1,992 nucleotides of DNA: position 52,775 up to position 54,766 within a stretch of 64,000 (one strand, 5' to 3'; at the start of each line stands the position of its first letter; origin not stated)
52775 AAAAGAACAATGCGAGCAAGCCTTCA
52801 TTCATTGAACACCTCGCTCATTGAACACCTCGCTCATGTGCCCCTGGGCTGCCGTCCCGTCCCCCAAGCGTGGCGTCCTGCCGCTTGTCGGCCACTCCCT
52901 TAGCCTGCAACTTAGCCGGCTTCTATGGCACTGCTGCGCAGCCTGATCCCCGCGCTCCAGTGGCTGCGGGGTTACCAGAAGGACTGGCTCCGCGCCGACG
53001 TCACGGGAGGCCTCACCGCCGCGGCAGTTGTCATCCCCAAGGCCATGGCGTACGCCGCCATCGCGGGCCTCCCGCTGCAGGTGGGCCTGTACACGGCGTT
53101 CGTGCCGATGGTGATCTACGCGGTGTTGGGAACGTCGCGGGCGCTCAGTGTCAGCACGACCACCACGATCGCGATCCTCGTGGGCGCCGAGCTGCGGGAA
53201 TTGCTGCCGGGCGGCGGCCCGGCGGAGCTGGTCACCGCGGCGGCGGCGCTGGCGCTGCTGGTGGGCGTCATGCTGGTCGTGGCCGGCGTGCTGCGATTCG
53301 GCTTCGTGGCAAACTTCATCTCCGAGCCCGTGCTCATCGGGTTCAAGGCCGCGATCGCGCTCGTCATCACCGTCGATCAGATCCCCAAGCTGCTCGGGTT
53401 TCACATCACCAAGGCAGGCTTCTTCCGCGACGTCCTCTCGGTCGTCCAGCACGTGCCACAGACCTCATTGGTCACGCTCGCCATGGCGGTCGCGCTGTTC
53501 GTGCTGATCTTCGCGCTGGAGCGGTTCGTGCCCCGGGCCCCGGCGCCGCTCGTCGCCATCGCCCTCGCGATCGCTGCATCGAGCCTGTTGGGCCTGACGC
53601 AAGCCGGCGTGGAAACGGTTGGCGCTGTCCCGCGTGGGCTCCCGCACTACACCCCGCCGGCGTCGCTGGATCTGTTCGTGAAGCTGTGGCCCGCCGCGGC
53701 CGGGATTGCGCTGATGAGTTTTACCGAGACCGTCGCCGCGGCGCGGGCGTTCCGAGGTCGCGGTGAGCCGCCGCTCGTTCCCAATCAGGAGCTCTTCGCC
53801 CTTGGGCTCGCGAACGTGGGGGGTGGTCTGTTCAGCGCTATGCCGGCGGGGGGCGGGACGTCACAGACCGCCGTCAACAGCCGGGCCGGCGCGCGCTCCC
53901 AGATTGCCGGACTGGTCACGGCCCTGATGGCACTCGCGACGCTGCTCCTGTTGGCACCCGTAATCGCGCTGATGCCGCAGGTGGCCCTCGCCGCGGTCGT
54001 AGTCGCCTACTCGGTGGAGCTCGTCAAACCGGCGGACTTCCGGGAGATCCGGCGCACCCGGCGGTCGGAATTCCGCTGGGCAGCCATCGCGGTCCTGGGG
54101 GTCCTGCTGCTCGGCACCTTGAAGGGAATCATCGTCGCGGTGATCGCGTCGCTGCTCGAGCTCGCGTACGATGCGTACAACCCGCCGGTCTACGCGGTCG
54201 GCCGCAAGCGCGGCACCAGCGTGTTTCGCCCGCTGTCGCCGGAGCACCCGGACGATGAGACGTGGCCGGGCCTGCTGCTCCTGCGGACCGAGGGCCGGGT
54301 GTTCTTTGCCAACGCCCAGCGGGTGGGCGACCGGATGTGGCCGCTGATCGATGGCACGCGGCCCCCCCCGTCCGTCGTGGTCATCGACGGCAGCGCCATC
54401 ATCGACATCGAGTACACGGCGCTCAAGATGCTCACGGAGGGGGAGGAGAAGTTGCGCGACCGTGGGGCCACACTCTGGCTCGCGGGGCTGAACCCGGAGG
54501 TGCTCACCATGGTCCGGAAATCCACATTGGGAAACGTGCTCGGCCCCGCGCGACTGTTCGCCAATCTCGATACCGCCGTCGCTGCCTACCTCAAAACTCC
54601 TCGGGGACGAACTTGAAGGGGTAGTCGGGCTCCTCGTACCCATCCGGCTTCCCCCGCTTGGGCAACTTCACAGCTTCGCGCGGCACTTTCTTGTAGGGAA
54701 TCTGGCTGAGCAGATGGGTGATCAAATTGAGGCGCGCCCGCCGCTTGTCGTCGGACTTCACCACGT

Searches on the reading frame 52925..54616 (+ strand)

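Call 45: search_protein_families(library=pfam, proteins=[window:52925-54616:+], max_evalue=0.0001)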
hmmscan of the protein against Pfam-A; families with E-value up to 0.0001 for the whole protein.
window:52925-54616:+ (563 aa): 3 families
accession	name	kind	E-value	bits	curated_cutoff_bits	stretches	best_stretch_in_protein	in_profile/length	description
PF00916.26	Sulfate_transp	-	1.4e-87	294.4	23.2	1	22-385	1-376/380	Sulfate permease family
PF01740.26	STAS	-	2.5e-11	43.7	22.6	1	443-551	3-106/106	STAS domain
PF13466.11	STAS_2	-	4.6e-06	27.1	29.2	1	480-533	24-77/80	STAS domain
